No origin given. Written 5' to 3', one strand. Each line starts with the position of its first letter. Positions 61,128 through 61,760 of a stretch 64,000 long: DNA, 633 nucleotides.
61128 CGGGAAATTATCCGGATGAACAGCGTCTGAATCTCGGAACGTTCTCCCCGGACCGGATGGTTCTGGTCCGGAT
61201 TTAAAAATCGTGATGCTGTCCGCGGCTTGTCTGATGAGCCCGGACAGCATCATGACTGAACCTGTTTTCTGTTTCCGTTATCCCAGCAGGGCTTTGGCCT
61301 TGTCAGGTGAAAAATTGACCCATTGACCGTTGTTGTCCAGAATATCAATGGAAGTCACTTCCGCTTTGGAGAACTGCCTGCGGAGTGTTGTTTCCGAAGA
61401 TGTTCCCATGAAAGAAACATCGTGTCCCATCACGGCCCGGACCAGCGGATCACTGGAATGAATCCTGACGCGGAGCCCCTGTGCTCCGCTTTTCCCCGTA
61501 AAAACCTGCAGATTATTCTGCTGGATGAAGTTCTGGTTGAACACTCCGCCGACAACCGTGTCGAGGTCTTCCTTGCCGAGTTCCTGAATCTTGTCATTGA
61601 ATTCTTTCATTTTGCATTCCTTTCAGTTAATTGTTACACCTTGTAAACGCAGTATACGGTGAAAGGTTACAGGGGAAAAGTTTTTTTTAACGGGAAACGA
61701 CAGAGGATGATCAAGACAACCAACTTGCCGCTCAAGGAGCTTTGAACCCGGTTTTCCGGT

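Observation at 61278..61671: Double-glycine-leader protein 2: paralog of the first, same conserved upstream element, bracketing the CAZyme region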

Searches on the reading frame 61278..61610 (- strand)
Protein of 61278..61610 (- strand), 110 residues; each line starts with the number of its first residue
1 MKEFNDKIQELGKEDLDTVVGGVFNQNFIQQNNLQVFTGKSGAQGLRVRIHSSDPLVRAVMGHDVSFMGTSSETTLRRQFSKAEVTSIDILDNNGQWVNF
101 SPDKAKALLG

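Call 9: search_protein_families(library=pfam, proteins=[window:61281-61610:-], max_evalue=1)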
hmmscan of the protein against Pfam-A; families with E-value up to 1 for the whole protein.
seq(110 aa): 1 family
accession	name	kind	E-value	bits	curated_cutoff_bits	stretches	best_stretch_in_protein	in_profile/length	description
PF06506.16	PrpR_N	-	0.013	15.5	29.1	1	3-51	107-155/167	Propionate catabolism activator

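Call 10: search_protein_families(library=ncbifam, proteins=[window:61281-61610:-], max_evalue=1)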
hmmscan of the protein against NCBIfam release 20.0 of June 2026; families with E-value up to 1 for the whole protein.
seq(110 aa): 1 family
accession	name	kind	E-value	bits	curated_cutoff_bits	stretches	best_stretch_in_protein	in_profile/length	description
NF038167.1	cyan_ocin_like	subfamily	0.00026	21.1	32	1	6-45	6-49/72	CTB family bacteriocin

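Call 15: find_homologous_proteins(query=window:61281-61610:-, max_evalue=0.01)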
Query seq(110 aa) (110 aa): 13 proteins with E <= 0.01 among 18 candidates.
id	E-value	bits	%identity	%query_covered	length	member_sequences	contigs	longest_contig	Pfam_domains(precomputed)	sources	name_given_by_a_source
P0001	2.1e-64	232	99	100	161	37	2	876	-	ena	-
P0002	8.6e-55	201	87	100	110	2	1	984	PF28158.1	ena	-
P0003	3.4e-54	199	85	100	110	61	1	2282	PF28158.1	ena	-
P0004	5.7e-54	199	87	100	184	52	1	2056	-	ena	-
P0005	4.2e-53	196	85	100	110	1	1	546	PF28158.1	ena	-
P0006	2.5e-52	193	83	100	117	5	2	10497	-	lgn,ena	-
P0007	1.7e-48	181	83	100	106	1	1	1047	-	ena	-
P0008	6.2e-46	173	83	100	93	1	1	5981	-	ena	-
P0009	5.0e-44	167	72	99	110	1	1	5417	-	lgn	-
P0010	1.3e-43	165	80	100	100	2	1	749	PF28158.1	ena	-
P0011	9.8e-40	153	97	69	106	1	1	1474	-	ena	-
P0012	4.8e-39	151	87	77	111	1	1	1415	PF28158.1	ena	-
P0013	8.0e-25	105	81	57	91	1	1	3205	-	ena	-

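Call 16: search_protein_families(library=pfam, proteins=[P0002, P0003, P0009, P0006], max_evalue=10)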
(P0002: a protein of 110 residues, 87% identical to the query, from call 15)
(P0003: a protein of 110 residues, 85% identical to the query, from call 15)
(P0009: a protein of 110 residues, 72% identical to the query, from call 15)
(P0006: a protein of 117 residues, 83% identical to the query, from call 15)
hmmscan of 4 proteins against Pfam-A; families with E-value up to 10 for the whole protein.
P0002 (110 aa): 1 family
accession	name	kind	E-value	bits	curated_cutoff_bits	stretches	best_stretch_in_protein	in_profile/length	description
PF06506.16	PrpR_N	-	0.015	15.3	29.1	1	3-50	107-154/167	Propionate catabolism activator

P0003 (110 aa): 2 families
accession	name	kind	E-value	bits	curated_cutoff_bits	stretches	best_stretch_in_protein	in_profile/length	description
PF06506.16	PrpR_N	-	0.036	14.1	29.1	1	3-47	107-151/167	Propionate catabolism activator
PF21514.3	FimA-like_C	-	0.18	11.9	27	1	53-90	26-63/189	FimA-like major fimbrial subunit protein, C-terminal domain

P0009 (110 aa): 2 families
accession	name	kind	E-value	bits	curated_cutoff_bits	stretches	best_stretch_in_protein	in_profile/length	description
PF11632.14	LcnG-beta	-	0.059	13.9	29.4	1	6-23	10-27/61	Lactococcin G-beta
PF16524.11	RisS_PPD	-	0.11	13.3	27.5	1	69-104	60-95/107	Periplasmic domain of Sensor histidine kinase RisS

P0006 (117 aa): 2 families
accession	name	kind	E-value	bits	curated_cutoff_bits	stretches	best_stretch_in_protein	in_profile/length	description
PF06506.16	PrpR_N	-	0.0015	18.6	29.1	1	10-52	107-149/167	Propionate catabolism activator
PF04604.19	L_biotic_typeA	-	0.14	12.4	21.7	1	6-32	6-27/50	Type-A lantibiotic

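Call 25: find_encoding_contigs(protein=window:61278-61610:-, flank=10000, max_places=6)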
Protein window:61278-61610:- (110 aa): 22 contigs read that carry it; 6 places shown.
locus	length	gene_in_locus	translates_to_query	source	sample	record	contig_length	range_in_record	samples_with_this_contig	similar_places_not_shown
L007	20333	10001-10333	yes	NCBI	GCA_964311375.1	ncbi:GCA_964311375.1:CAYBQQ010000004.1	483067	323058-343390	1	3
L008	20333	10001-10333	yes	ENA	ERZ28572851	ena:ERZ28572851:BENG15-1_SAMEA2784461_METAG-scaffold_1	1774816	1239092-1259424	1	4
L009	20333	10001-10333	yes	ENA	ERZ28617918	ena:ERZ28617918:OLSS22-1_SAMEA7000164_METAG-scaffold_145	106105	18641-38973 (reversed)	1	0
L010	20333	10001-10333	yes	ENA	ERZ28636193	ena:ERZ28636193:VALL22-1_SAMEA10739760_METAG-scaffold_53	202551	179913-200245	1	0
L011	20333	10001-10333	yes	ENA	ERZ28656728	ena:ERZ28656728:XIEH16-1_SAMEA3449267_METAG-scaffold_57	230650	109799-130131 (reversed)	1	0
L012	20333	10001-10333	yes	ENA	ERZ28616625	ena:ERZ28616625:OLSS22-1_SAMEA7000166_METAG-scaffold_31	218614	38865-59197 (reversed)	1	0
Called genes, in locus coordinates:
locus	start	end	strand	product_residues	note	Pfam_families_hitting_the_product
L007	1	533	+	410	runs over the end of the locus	PF06245:DUF1015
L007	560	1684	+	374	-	PF25917:BSH_RND, PF25876:HH_MFP_RND, PF25944:Beta-barrel_RND, PF25954:Beta-barrel_RND_2 (weak), PF25967:RND-MFP_C, PF25989:YknX_C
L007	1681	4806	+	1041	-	PF00873:ACR_tran, PF02355:SecD_SecF_C (weak), PF03176:MMPL (weak)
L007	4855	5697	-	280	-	PF02311:AraC_binding, PF12833:HTH_18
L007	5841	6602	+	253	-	PF07963:N_methyl (weak)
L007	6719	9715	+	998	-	-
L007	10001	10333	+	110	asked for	-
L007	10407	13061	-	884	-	-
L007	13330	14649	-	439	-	PF13472:Lipase_GDSL_2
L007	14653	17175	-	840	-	-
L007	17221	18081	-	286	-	-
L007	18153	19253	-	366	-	PF00392:GntR, PF13377:Peripla_BP_3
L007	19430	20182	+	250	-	PF09339:HTH_IclR, PF01614:IclR_C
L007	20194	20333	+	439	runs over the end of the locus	PF00331:Glyco_hydro_10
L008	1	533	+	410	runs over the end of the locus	PF06245:DUF1015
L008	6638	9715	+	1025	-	-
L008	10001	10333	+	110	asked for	-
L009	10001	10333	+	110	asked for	-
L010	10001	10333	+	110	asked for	-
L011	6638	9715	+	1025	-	-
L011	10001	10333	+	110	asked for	-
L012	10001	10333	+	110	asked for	-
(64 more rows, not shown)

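Call 37: find_encoding_contigs(protein=P0009, flank=10000, max_places=3)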
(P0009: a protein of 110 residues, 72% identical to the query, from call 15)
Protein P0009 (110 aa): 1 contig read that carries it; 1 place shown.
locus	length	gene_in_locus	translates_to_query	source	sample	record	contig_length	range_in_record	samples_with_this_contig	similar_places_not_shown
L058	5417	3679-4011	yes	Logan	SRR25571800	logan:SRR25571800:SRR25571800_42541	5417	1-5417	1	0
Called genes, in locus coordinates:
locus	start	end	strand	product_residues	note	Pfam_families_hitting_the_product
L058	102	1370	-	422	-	PF00353:HemolysinCabind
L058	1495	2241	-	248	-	-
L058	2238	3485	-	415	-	PF07007:LprI (weak)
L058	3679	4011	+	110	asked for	-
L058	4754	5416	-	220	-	?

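Call 53: predict_structure(alignment_id=A4)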
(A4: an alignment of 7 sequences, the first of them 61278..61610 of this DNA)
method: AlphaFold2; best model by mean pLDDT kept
length: 110 residues; sequences in the alignment: 7
mean_pLDDT: 62.9   pTM: 0.59
mean pLDDT of the five models: 62.9, 62.1, 61.7, 60.7, 57.0
residues with pLDDT >= 90: 0; 70-90: 44; 50-70: 40; < 50: 26
segments of 3 or more residues with pLDDT < 50: 1-22, 69-71
pLDDT, mean of each block of 10 residues (from residue 1): 32 40 69 76 71 67 55 53 71 87 70
secondary structure, 60 per line:
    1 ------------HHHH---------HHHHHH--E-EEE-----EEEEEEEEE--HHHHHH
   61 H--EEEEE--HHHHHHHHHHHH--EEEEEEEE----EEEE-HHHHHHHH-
elements in order: H13-16 H26-31 E36-38 E44-52 H55-61 E64-68 H71-82 E85-92 E97-100 H102-109

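Call 55: search_protein_representatives(alignment_id=A4)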
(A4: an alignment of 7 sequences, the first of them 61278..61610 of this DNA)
Query: 7 sequences, 110 profile positions. Proteins with E-value up to 0.001 (for the whole library): 29; up to 1e-10: 11; up to 1e-30: 3. The best 29 are listed.
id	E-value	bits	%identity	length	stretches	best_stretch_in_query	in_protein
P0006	2.7e-64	230.7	-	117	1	1-110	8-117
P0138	8.1e-41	155.2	-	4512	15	19-85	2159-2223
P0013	9.7e-31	122.7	-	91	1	1-65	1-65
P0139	7.4e-22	94.2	-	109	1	1-105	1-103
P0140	8.7e-19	84.3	-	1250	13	43-104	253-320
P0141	4.3e-18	82.0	-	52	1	1-43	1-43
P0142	2.8e-13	66.5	-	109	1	1-109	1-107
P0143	5.3e-11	59.2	-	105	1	5-109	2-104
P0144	6.7e-11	58.9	-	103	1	5-106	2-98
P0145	1.0e-10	58.3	-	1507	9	42-81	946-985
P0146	1.0e-10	58.3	-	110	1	1-50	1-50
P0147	1.1e-09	55.0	-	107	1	6-109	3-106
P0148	1.2e-07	48.4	-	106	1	5-103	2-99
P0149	4.5e-07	46.6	-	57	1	1-43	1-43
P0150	5.6e-07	46.3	-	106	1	9-108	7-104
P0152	2.2e-06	44.4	-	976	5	42-86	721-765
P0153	2.3e-06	44.3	-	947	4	47-90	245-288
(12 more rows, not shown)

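Call 57: search_protein_families(library=pfam, proteins=[P0140, P0145, P0153, P0152], max_evalue=0.01)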
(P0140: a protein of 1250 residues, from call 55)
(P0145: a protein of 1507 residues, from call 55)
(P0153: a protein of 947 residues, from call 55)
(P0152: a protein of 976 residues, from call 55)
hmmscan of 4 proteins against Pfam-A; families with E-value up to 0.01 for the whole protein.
P0140 (1250 aa): 11 families
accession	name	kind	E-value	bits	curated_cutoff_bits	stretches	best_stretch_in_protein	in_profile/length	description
PF16640.11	Big_3_5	-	7.9e-11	42.8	35.5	0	166-223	26-88/88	Bacterial Ig-like domain (group 3)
PF15084.11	DUF4550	-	5.8e-09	36.7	27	0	1049-1100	31-82/95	Domain of unknown function (DUF4550)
PF21218.2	Fpg-like_C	-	1.5e-07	31.4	27.1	0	1123-1139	10-26/34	Formamidopyrimidine-DNA glycosylase-like, C-terminal domain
PF04369.19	Lactococcin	-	2.2e-06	28.1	23.1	0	775-794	9-28/60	Lactococcin-like family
PF18420.7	CSN4_RPN5_eIF3a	-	1.4e-05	25.6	26.4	0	736-753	7-24/42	CSN4/RPN5/eIF3a helix turn helix domain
PF18962.6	Por_Secre_tail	-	0.00013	22.6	27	1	1182-1240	1-66/75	Secretion system C-terminal sorting domain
PF20620.4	DUF6805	-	0.00016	22.4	27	0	809-853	63-109/133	Family of unknown function (DUF6805)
PF17954.7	Pirin_C_2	-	0.00021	21.9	22.9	0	459-487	57-85/86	Quercetinase C-terminal cupin domain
PF21461.3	HL_N-beta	-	0.00079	19.6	27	0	770-805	12-47/57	Hyaluronate lyase, N-terminal beta-sheet domain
PF22557.2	DuOB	-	0.00086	19.8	27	0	533-589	131-193/210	Dual OB-containing domain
PF06865.17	Ppnp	-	0.0043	17.8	25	0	343-394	33-84/92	Pyrimidine/purine nucleoside phosphorylase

P0145 (1507 aa): 11 families
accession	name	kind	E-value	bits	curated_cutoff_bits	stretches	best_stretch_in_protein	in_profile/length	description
PF01436.27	NHL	-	1.7e-25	88.2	20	4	9-33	1-25/28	NHL repeat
PF25021.1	TEN_NHL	-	7.9e-22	78.1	27.1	2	57-111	130-182/357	Teneurin NHL domain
PF02368.24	Big_2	-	1.9e-16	60.2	22.8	0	1212-1245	34-68/79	Bacterial Ig-like domain (group 2)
PF21461.3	HL_N-beta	-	1.9e-11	44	27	1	1039-1072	15-48/57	Hyaluronate lyase, N-terminal beta-sheet domain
PF24684.1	Vgb_lyase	-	1e-08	34.8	50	2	127-212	101-174/290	Virginiamycin B lyase family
PF08450.18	SGL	-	1.2e-07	32.1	26.3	0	81-157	147-218/246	SMP-30/Gluconolactonase/LRE-like region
PF06739.17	SBBP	-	4.7e-06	26.9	20.5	0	178-193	14-29/38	Beta-propeller repeat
PF20067.5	SSL_N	-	0.00078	19.7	18.9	0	179-196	23-40/46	Strictosidine synthase-like, N-terminal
PF13449.12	Phytase-like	-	0.001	19.5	27.6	1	71-156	6-101/284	Esterase-like activity of phytase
PF22701.2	Mala_s_1-like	-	0.0011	19.2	27.5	0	14-115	44-130/195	Mal s 1 allergenic protein-like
PF06977.17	SdiA-regulated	-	0.0063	16.2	21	0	74-139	177-239/249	SdiA-regulated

P0153 (947 aa): 2 families
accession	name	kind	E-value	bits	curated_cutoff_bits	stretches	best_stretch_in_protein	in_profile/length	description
PF07550.17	Shr-like_HID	-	6.8e-08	33.4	22.3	0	350-406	28-81/82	Heme-binding protein Shr-like, Hb-interacting domain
PF00147.23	Fibrinogen_C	-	2.1e-06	28.2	22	0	363-438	29-102/221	Fibrinogen beta and gamma chains, C-terminal globular domain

P0152 (976 aa): 4 families
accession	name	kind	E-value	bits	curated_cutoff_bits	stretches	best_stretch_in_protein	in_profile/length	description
PF18887.5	MBG_3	-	1e-151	493.7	25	6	161-232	1-72/72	MBG domain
PF05488.18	PAAR_motif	-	3.9e-07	30.7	27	0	376-403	5-31/70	PAAR motif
PF20578.4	aBig_2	-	0.0001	22.4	27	0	80-126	10-55/89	Atrophied bacterial Ig domain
PF14754.11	IFR3_antag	-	0.006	16.3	25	0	360-431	86-158/249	Papain-like auto-proteinase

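Call 63: fold_search(model_id=the predicted structure, library=pdb)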
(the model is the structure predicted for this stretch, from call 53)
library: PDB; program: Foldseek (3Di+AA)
matches with E <= 10: 397; with E <= 0.001: 0
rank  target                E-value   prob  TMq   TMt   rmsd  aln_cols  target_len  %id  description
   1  3gew_C                2.9e-01  0.12  0.19  0.12   9.3        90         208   14  FaeE-FaeG chaperone-major pilin complex of F4 ad fimbriae (released 2009-10-20)
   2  3f65_A                3.5e-01  0.11  0.19  0.12   9.5        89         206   13  The F4 fimbrial chaperone FaeE does not self-cap its interactive surfaces (released 2009-05-19)
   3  3f6l_A                3.7e-01  0.11  0.19  0.12   9.7        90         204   13  Structure of the F4 fimbrial chaperone FaeE (released 2009-05-19)
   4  3gfu_A                4.2e-01  0.10  0.19  0.12   9.3        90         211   14  FaeE-FaeG chaperone-major pilin complex of F4 ac 5/95 fimbriae (released 2009-10-20)
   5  3f65_B                5.0e-01  0.09  0.20  0.12   9.5        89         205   13  The F4 fimbrial chaperone FaeE does not self-cap its interactive surfaces (released 2009-05-19)
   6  3f6i_A                6.0e-01  0.09  0.20  0.12   9.2        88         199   12  Structure of the SeMet labeled F4 fibrial chaperone FaeE (released 2009-05-19)
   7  6p3x_A                6.8e-01  0.06  0.18  0.08  10.1        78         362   14  Crystal Structure of Full Length APOBEC3G E/Q (pH 7.0) (released 2020-02-12)
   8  5vzj_C                7.7e-01  0.03  0.16  0.09   7.8        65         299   14  STRUCTURE OF A TWELVE COMPONENT MPP6-NUCLEAR RNA EXOSOME COMPLEX BOUND TO RNA (released 2017-08-02)
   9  3gfu_C                8.2e-01  0.06  0.19  0.12   9.0        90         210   14  FaeE-FaeG chaperone-major pilin complex of F4 ac 5/95 fimbriae (released 2009-10-20)
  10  2zae_A                9.2e-01  0.21  0.29  0.30   4.7        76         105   14  Crystal structure of protein Ph1601p in complex with protein Ph1771p of archaeal ribonuclease P from Pyrococcus horiko (released 2008-10-14)
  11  8cx1_F                1.2e+00  0.09  0.24  0.09   9.4        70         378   14  Cryo-EM structure of human APOBEC3G/HIV-1 Vif/CBFbeta/ELOB/ELOC dimeric complex in State 1 (released 2023-02-15)
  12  5k81_A                1.3e+00  0.04  0.18  0.12  10.0        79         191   13  Crystal Structure of a Primate APOBEC3G N-Terminal Domain (released 2016-08-10)
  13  5k82_A                1.3e+00  0.04  0.18  0.12  10.1        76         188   14  Crystal Structure of a Primate APOBEC3G N-Terminal Domain (released 2016-08-10)
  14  6h3j_B                1.4e+00  0.02  0.16  0.14  12.2       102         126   12  Structural snapshots of the Type 9 protein translocon Plug-complex (released 2018-11-07)
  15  8ixw_B                1.5e+00  0.04  0.17  0.12  11.2        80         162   20  Tilapia lake virus S8 segment (released 2024-04-10)
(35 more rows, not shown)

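Call 81: find_encoding_contigs(protein=P0139, flank=8000, max_places=2)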
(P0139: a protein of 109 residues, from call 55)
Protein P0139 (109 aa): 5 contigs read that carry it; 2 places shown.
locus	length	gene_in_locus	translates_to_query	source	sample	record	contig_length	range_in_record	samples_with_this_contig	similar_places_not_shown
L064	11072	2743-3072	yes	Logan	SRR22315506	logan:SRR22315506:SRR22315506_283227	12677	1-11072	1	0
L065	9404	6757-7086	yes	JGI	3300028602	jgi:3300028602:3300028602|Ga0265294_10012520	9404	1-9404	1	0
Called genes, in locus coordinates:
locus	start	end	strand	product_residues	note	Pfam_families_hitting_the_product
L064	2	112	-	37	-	?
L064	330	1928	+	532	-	-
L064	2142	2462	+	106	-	-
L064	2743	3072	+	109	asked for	-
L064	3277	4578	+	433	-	-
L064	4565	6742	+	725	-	PF03412:Peptidase_C39, PF00664:ABC_membrane, PF02463:SMC_N (faint), PF00005:ABC_tran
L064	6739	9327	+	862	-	PF00664:ABC_membrane, PF00005:ABC_tran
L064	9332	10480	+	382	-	PF13458:Peripla_BP_6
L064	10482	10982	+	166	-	PF04542:Sigma70_r2, PF08281:Sigma70_r4_2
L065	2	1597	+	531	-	?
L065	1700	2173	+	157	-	-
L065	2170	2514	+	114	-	-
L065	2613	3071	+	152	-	-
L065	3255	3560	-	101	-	-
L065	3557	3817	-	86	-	-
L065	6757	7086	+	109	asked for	-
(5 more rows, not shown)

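Call 82: find_encoding_contigs(protein=P0147, flank=8000, max_places=2)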
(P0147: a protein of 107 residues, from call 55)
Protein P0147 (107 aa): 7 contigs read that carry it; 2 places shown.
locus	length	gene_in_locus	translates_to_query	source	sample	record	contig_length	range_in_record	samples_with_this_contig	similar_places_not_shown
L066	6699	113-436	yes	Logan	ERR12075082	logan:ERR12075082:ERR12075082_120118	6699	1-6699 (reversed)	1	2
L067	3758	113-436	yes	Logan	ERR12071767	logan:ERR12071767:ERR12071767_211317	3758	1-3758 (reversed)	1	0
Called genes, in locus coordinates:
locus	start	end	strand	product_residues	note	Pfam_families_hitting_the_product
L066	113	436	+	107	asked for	-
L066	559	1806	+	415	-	-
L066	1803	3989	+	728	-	PF03412:Peptidase_C39, PF00664:ABC_membrane, PF00005:ABC_tran, PF02463:SMC_N (faint)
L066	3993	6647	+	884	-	PF00664:ABC_membrane, PF00005:ABC_tran, PF02463:SMC_N (faint)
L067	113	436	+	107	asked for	-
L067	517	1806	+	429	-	-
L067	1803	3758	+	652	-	?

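Call 84: predict_structure(alignment_id=A5)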
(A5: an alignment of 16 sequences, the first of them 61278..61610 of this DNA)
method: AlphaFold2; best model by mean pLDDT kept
length: 110 residues; sequences in the alignment: 16
mean_pLDDT: 77.7   pTM: 0.66
mean pLDDT of the five models: 77.7, 75.8, 74.9, 72.9, 72.2
residues with pLDDT >= 90: 27; 70-90: 61; 50-70: 2; < 50: 20
segments of 3 or more residues with pLDDT < 50: 1-20
pLDDT, mean of each block of 10 residues (from residue 1): 40 42 80 87 86 82 84 86 87 94 86
secondary structure, 60 per line:
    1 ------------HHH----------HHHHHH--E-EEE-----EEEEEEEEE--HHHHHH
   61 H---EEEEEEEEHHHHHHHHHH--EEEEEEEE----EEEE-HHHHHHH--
elements in order: H26-31 E36-38 E44-52 H55-61 E65-72 H73-82 E85-92 E97-100 H102-108

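Call 87: fold_search(model_id=the predicted structure, library=pdb)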
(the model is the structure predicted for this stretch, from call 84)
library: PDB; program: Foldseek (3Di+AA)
matches with E <= 10: 322; with E <= 0.001: 0
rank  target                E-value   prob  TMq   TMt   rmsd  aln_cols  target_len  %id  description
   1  5i5w_A                4.7e-01  0.20  0.32  0.14   8.1       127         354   10  X-RAY CRYSTAL STRUCTURE AT 2.40A RESOLUTION OF HUMAN MITOCHONDRIAL BRANCHED CHAIN AMINOTRANSFERASE (BCATM) COMPLEXED W (released 2016-03-23)
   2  7o6n_B                5.6e-01  0.30  0.34  0.37   4.4        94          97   13  Crystal structure of C. elegans ERH-2 PID-3 complex (released 2021-08-25)
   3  1mma                  7.6e-01  0.08  0.18  0.04  13.1        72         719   18  X-RAY STRUCTURES OF THE MGADP, MGATPGAMMAS, AND MGAMPPNP COMPLEXES OF THE DICTYOSTELIUM DISCOIDEUM MYOSIN MOTOR DOMAIN (released 1997-12-03)
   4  7lbc_B                8.0e-01  0.06  0.17  0.11  14.2       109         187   10  Structure of human GGT1 in complex with Lnt2-65 compound (released 2022-02-09)
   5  5bwv_B                8.5e-01  0.15  0.33  0.14   8.2       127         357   10  X-RAY CRYSTAL STRUCTURE AT 1.86A RESOLUTION OF HUMAN MITOCHONDRIAL BRANCHED CHAIN AMINOTRANSFERASE (BCATM) COMPLEXED W (released 2015-07-01)
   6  6hrr_B                8.5e-01  0.08  0.23  0.17   6.9        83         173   12  Structure of the TRPML2 ELD at pH 6.5 (released 2019-06-19)
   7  5bwu_A                9.1e-01  0.12  0.30  0.13   8.4       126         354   10  X-RAY CRYSTAL STRUCTURE AT 2.17A RESOLUTION OF HUMAN MITOCHONDRIAL BRANCHED CHAIN AMINOTRANSFERASE (BCATM) COMPLEXED W (released 2015-07-01)
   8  6hrs_C                9.1e-01  0.07  0.22  0.16   7.6        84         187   12  Structure of the TRPML2 ELD at pH 4.5 (released 2019-06-19)
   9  6hrs_A                1.0e+00  0.06  0.23  0.16   7.0        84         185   13  Structure of the TRPML2 ELD at pH 4.5 (released 2019-06-19)
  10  4g7h_C                1.1e+00  0.10  0.24  0.04   7.9        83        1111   10  Crystal structure of Thermus thermophilus transcription initiation complex (released 2012-10-31)
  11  5mpr                  1.2e+00  0.10  0.30  0.13   9.7       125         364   13  Single Amino Acid Variant of Human Mitochondrial Branched Chain Amino Acid Aminotransferase 2 (released 2017-07-19)
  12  1lqm_H                1.2e+00  0.06  0.20  0.24   8.2        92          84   12  ESCHERICHIA COLI URACIL-DNA GLYCOSYLASE COMPLEX WITH URACIL-DNA GLYCOSYLASE INHIBITOR PROTEIN (released 2002-11-10)
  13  7o6n_A                1.2e+00  0.13  0.25  0.28  10.1        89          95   11  Crystal structure of C. elegans ERH-2 PID-3 complex (released 2021-08-25)
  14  5bwr_A                1.2e+00  0.12  0.33  0.14   8.2       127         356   10  X-RAY CRYSTAL STRUCTURE AT 2.20A RESOLUTION OF HUMAN MITOCHONDRIAL BRANCHED CHAIN AMINOTRANSFERASE (BCATM) COMPLEXED W (released 2015-07-01)
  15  5bwt_A                1.2e+00  0.12  0.32  0.14   7.7       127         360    9  X-RAY CRYSTAL STRUCTURE AT 2.20A RESOLUTION OF HUMAN MITOCHONDRIAL BRANCHED CHAIN AMINOTRANSFERASE (BCATM) COMPLEXED W (released 2015-07-01)
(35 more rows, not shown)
